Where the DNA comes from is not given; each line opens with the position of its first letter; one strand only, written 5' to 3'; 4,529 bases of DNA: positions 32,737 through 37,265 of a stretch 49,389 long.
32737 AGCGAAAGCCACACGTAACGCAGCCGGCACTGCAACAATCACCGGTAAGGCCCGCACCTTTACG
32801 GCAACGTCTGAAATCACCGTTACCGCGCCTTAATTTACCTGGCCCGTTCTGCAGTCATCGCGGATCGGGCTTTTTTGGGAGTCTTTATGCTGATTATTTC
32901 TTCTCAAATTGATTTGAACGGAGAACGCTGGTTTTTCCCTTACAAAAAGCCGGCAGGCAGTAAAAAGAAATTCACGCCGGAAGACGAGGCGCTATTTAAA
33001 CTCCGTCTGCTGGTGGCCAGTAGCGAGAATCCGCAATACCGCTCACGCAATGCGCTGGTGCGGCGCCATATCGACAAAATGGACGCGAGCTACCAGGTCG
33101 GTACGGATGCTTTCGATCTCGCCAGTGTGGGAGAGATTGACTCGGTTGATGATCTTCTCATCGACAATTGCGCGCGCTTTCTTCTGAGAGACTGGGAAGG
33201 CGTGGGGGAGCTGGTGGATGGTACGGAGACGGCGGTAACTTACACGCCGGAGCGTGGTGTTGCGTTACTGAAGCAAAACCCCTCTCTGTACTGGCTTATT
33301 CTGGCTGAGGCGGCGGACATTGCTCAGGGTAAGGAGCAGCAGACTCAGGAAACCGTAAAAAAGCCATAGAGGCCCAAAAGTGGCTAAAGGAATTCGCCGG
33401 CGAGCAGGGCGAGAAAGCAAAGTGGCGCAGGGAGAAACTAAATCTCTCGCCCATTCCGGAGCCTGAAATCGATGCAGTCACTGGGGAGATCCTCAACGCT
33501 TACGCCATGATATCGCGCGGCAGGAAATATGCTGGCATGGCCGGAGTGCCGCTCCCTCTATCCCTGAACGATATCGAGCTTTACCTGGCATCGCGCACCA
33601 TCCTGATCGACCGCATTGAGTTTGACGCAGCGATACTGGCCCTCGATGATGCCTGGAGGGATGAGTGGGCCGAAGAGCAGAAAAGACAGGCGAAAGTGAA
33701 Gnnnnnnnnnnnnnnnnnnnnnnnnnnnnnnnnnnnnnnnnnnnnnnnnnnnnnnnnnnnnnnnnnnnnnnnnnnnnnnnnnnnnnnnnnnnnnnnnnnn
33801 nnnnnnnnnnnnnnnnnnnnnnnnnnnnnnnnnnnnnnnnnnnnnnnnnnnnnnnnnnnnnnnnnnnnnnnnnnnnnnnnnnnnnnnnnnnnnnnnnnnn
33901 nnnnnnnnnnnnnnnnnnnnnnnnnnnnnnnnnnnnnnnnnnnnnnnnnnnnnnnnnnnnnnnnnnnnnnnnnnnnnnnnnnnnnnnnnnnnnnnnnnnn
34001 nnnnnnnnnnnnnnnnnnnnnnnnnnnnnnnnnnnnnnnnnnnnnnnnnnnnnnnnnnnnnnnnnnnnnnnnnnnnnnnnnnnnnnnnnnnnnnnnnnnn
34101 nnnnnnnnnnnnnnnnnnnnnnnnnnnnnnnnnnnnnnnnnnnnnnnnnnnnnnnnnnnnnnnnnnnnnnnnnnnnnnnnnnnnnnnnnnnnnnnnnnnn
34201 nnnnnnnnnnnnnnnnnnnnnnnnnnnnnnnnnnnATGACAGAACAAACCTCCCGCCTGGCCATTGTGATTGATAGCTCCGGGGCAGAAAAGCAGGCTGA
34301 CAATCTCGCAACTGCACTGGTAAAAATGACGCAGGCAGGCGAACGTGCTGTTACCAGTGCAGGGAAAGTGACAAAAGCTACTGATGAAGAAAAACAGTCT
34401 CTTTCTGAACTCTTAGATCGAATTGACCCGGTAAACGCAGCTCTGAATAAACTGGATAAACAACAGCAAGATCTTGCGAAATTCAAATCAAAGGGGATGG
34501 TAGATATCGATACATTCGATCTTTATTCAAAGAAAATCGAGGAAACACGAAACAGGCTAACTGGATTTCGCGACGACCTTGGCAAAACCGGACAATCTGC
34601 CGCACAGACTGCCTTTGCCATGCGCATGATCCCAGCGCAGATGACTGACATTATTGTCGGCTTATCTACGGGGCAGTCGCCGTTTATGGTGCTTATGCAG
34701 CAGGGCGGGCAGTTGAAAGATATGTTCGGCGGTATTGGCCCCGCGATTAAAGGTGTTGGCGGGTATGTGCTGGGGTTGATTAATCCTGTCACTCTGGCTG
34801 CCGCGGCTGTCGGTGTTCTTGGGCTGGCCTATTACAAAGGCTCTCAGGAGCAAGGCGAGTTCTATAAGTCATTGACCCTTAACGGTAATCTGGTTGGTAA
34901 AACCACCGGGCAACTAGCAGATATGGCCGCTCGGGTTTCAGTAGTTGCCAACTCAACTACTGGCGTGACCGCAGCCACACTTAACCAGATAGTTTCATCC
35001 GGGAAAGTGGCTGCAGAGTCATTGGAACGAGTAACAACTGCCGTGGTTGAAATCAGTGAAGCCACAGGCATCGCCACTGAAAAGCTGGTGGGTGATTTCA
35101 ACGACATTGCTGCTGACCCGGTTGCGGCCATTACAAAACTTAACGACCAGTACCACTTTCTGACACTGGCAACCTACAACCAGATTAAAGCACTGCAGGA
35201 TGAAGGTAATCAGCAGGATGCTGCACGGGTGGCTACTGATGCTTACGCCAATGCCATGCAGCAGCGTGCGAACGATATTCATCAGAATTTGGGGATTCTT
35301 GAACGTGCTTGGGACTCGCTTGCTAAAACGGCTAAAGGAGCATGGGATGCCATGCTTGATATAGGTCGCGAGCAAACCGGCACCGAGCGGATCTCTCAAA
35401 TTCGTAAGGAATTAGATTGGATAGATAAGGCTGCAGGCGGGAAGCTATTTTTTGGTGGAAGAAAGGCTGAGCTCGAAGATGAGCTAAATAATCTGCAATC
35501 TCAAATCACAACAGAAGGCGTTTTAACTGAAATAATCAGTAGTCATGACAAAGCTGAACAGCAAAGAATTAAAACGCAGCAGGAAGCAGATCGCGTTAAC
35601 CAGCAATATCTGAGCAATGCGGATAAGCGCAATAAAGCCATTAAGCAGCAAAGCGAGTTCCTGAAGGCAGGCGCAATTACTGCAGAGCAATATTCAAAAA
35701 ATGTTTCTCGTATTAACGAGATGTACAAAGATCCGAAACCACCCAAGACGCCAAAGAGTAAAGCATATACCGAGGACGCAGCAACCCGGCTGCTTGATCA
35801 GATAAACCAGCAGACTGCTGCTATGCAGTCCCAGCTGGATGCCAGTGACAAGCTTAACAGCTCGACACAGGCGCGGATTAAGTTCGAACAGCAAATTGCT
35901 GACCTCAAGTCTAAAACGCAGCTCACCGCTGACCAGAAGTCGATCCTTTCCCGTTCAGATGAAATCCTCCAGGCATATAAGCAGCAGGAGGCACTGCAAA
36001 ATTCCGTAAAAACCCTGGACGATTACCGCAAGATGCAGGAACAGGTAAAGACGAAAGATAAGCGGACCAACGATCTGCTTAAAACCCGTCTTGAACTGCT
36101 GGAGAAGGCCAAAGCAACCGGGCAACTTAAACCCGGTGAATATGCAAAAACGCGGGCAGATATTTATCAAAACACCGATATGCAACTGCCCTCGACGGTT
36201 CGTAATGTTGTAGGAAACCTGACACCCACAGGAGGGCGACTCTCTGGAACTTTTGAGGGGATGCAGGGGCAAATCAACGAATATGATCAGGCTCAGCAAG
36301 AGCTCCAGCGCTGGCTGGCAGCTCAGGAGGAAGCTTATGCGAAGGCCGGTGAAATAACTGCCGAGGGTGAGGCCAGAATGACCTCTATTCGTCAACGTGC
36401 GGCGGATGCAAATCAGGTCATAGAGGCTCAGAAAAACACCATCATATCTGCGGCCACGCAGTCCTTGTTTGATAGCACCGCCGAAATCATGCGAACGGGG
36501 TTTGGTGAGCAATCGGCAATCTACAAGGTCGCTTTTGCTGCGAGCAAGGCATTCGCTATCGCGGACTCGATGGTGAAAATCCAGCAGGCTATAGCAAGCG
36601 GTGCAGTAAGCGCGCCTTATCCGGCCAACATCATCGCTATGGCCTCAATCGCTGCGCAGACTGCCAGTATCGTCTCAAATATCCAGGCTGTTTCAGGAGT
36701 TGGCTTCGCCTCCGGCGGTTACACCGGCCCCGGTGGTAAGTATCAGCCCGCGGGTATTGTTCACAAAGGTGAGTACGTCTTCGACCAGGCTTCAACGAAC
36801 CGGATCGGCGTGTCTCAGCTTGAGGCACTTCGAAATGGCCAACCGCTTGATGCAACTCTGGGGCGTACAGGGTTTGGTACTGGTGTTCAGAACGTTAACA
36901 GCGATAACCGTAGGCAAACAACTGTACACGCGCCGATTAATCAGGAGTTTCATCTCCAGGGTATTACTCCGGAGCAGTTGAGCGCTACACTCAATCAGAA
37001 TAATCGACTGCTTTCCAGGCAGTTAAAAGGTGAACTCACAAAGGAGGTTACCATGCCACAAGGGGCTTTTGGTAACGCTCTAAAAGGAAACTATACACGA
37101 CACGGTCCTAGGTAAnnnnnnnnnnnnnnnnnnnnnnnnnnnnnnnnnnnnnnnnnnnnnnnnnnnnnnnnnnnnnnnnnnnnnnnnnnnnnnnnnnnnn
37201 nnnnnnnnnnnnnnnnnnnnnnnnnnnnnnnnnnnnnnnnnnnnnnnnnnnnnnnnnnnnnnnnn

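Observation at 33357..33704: Canonical -1 programmed frameshift site for tail assembly chaperone G/GT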

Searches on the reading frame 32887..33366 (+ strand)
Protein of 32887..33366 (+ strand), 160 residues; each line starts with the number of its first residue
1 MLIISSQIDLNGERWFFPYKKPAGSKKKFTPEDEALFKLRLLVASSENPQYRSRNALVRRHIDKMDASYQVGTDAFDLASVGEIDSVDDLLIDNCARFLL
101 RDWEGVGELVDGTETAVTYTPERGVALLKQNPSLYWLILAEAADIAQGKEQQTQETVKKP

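Call 7: search_protein_families(library=pfam, proteins=[window:32887-33366:+], max_evalue=0.01)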
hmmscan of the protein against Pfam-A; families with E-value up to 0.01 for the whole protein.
seq(160 aa): 0 families

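Call 8: search_protein_families(library=phrogs, proteins=[window:32887-33366:+], max_evalue=0.01)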
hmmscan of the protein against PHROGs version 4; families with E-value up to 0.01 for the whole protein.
seq(160 aa): 2 families
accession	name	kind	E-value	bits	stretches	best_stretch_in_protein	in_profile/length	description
phrog_313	-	tail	7.3e-39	134.9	1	6-160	21-149/258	Tail assembly chaperone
phrog_37492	-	unknown function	0.0031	18.9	1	92-147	1-62/99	-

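Call 13: find_related_loci(query=window:32887-33366:+, collection=genome_contigs, flank=3000)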
Query seq(160 aa) (160 aa) in genome_contigs; peptide patterns used: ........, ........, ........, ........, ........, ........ (x = any residue, [..] = any of these).
286 stretches matched a pattern; 7 encode a relative of the query (tblastn E <= 1e-3); 7 distinct loci.
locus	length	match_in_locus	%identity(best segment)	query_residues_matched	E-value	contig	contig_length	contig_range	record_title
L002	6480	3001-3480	81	1-160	1e-88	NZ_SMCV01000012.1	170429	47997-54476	Raoultella sp. BIGb0138 Ga0304797_112, whole genome shotgun sequence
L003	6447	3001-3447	66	1-160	1e-68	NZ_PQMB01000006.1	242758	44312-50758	Citrobacter amalonaticus strain S646 scaffold6.1, whole genome shotgun sequence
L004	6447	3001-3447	66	1-160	1e-68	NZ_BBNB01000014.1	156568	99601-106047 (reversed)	Citrobacter sedlakii NBRC 105722, whole genome shotgun sequence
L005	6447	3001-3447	65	1-160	4e-68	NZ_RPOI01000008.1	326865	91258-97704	Citrobacter youngae strain CCUG 30791 citrobacter_youngae_CCUG30791T_0000008, whole genome shotgun sequence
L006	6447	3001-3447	65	1-160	4e-68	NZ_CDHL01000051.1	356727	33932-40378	Citrobacter pasteurii strain CIP 55.13, whole genome shotgun sequence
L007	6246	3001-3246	78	79-160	9e-41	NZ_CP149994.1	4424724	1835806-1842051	Dryocola sp. BD613 chromosome, complete genome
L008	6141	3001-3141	77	114-160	2e-20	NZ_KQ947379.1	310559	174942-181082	Entomohabitans teleogrylli strain SCU-B244 scaffold5, whole genome shotgun sequence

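Call 14: find_related_loci(query=window:32887-33366:+, collection=viral_contigs, flank=3000)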
Query seq(160 aa) (160 aa) in viral_contigs; peptide patterns used: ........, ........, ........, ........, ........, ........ (x = any residue, [..] = any of these).
273 stretches matched a pattern; 261 encode a relative of the query (tblastn E <= 1e-3); the best 80 are kept; 80 distinct loci.
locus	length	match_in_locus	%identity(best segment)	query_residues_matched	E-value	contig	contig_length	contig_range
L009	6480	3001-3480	99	1-160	5e-106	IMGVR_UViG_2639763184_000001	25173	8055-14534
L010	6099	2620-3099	98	1-160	1e-105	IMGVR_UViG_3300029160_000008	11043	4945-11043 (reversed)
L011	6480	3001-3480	98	1-160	2e-105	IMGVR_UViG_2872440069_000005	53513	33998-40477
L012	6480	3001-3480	98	1-160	1e-105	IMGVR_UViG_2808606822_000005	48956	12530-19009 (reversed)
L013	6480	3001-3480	98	1-160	2e-105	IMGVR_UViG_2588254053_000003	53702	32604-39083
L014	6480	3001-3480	98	1-160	1e-105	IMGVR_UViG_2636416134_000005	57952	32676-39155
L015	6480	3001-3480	98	1-160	2e-105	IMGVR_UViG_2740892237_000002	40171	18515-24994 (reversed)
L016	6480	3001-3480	98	1-160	2e-105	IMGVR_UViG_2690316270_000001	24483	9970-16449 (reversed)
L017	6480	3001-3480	98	1-160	2e-105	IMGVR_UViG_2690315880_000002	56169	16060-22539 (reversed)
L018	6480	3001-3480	98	1-160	1e-105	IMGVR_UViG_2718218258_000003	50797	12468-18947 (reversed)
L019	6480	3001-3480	98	1-160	2e-105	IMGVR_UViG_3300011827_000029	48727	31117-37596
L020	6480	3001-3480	98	1-160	1e-105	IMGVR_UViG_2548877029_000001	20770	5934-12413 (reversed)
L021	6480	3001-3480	98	1-160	1e-105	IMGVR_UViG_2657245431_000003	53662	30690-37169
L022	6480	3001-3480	98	1-160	1e-105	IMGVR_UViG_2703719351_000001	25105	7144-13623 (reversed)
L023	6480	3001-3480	98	1-160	2e-105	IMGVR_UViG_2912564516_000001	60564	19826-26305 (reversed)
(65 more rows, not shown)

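Call 32: predict_structure(alignment_id=A1)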
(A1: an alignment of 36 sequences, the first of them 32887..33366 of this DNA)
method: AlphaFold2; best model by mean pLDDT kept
length: 160 residues; sequences in the alignment: 36
mean_pLDDT: 77.2   pTM: 0.77
mean pLDDT of the five models: 77.2, 68.1, 58.2, 55.2, 47.2
residues with pLDDT >= 90: 15; 70-90: 108; 50-70: 30; < 50: 7
segments of 3 or more residues with pLDDT < 50: 1-6
pLDDT, mean of each block of 10 residues (from residue 1): 42 84 77 82 82 73 81 78 67 88 81 77 89 88 82 64
secondary structure, 60 per line:
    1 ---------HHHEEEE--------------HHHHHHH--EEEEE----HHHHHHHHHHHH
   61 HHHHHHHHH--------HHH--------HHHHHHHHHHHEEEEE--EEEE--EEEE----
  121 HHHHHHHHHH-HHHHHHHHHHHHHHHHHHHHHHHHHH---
elements in order: E13-16 H31-37 E40-44 H49-69 H89-99 E100-104 E107-110 E113-116 H121-130 H132-157

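Call 36: fold_search(model_id=the predicted structure, library=viral)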
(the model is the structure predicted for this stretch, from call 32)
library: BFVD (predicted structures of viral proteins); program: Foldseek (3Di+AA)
matches with E <= 10: 186; with E <= 0.001: 0
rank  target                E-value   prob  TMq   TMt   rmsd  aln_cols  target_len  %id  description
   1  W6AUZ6                2.8e-03  1.00  0.40  0.43  15.3       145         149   21  (no name in the UniProt tables at hand)
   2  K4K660                3.9e-03  1.00  0.43  0.27   8.8       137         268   14  Putative pre-tape measure chaperone protein [Caulobacter phage CcrColossus]
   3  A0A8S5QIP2            3.9e-03  1.00  0.41  0.36   8.5       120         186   16  Uncharacterized protein [Siphoviridae sp. ctLgc23]
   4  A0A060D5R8            5.1e-03  1.00  0.37  0.27   8.6       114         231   15  Putative tail assembly chaperone [Salmonella phage 9NA]
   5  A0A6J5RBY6            5.7e-03  1.00  0.38  0.40  15.2       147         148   15  Uncharacterized protein [uncultured Caudovirales phage]
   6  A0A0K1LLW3            6.4e-03  1.00  0.42  0.24   7.2       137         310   17  Tape-measure chaperone [Caulobacter phage Sansa]
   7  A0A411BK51            6.4e-03  1.00  0.35  0.39   8.0       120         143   20  (no name in the UniProt tables at hand)
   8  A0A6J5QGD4            6.8e-03  1.00  0.43  0.44  10.2       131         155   14  Uncharacterized protein [uncultured Caudovirales phage]
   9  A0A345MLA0            7.6e-03  1.00  0.48  0.57   8.9       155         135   16  (no name in the UniProt tables at hand)
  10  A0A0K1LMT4            1.3e-02  0.99  0.41  0.41   6.6       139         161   17  Tape-measure chaperone [Caulobacter phage Sansa]
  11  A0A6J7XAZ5            1.7e-02  1.00  0.37  0.41  10.7       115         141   16  Uncharacterized protein [uncultured Caudovirales phage]
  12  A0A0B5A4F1            1.8e-02  0.98  0.38  0.42   9.2       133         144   19  Tail protein [Achromobacter phage 83-24]
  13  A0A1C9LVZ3            1.8e-02  0.96  0.40  0.40  11.2       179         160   13  (no name in the UniProt tables at hand)
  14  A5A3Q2                1.9e-02  0.99  0.38  0.41   9.3       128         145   17  (no name in the UniProt tables at hand)
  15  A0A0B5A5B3            2.1e-02  0.97  0.35  0.38  10.6       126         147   14  Tail protein [Paracoccus phage vB_PmaS-R3]
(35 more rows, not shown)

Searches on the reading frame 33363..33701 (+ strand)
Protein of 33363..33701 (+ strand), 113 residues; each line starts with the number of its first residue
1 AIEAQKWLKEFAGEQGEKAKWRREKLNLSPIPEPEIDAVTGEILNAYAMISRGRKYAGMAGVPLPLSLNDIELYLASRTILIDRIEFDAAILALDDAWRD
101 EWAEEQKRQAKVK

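Call 8: search_protein_families(library=phrogs, proteins=[window:33363-33701:+], max_evalue=0.01)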
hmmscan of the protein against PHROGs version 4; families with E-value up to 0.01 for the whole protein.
seq(113 aa): 1 family
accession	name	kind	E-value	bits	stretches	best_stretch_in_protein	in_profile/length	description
phrog_1189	-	unknown function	1.6e-34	118.7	1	30-111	3-84/86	-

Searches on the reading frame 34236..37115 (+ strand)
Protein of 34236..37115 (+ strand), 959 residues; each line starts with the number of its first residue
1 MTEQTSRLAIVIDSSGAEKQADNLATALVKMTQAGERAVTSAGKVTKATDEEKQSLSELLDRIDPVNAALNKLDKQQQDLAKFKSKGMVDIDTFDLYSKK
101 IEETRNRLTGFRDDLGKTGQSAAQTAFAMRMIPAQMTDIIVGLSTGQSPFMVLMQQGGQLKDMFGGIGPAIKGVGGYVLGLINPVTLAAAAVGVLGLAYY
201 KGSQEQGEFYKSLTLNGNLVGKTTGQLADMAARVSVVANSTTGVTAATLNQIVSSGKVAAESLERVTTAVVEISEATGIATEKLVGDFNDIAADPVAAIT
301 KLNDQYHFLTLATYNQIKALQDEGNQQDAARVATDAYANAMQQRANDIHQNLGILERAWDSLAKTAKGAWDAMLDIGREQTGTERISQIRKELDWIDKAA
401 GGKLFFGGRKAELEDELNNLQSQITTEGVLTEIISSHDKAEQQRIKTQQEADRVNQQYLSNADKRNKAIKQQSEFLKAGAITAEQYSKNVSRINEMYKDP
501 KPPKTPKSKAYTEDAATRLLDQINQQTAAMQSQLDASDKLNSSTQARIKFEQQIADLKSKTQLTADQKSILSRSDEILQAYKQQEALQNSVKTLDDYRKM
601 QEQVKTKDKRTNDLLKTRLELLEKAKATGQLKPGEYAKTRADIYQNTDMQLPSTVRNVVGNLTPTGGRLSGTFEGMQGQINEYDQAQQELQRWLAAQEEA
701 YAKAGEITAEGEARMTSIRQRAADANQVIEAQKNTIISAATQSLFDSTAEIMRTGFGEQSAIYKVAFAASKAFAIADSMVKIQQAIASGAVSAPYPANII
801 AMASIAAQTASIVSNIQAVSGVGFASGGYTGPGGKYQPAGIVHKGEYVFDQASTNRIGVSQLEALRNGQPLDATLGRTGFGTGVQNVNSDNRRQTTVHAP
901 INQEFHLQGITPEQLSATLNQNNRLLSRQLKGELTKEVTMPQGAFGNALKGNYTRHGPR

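Call 7: search_protein_families(library=pfam, proteins=[window:34236-37115:+], max_evalue=0.01)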
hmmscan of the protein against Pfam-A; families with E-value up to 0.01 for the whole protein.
window:34236-37115:+ (959 aa): 2 families
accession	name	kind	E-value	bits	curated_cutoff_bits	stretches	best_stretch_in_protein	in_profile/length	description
PF06791.18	TMP_2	-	3.3e-76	256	30.2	1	116-318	4-208/208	Prophage tail length tape measure protein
PF24622.1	TMP_4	-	1.4e-24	86.4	27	1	513-588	1-77/77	Tape measure protein domain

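Call 8: search_protein_families(library=phrogs, proteins=[window:34236-37115:+], max_evalue=0.01)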
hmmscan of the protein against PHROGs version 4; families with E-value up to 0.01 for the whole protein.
window:34236-37115:+ (959 aa): 20 families
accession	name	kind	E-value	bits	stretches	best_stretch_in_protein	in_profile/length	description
phrog_24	-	tail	4.8e-243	810.9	1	30-957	128-1063/1151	tail length tape measure protein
phrog_25966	-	tail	2.3e-99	334.6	1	113-627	46-571/1651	tail length tape measure protein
phrog_3827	-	tail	7.8e-83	279.8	2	116-310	199-388/393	tail length tape measure protein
phrog_4498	-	tail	2.2e-53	182.6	1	117-399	57-338/381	tail length tape measure protein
phrog_1506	-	tail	9.6e-51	174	2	679-935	1021-1264/1269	tail length tape measure protein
phrog_19210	-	unknown function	1.3e-33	117.5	1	720-870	66-216/399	-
phrog_20739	-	tail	3.9e-33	116.1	1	177-394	66-279/336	tail length tape measure protein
phrog_21845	-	tail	1.2e-29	104.6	1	719-867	424-579/764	tail length tape measure protein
phrog_3336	-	tail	5e-28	99.2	1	237-879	472-1003/1051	tail length tape measure protein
phrog_5918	-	unknown function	2.9e-24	86.8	1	188-339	297-447/448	-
phrog_339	-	tail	1.9e-23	83.7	1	667-929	818-1092/1123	tail length tape measure protein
phrog_1538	-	tail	4.2e-18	66.4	1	1-839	1-724/811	tail length tape measure protein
phrog_25241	-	tail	1.1e-14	55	2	686-887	515-743/810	tail length tape measure protein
phrog_34721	-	unknown function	1.7e-14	54.4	1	190-372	73-255/489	-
phrog_8892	-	tail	2.4e-13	50.6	1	115-196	73-156/752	tail length tape measure protein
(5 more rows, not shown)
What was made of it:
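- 34236..37115 (+): Tape measure protein gene, 959 aa (context; the presumed client of G/GT). Pfam TMP_2 E 3.3e-76 and TMP_4 (call 7); phrog_24 E 4.8e-243 (call 8).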
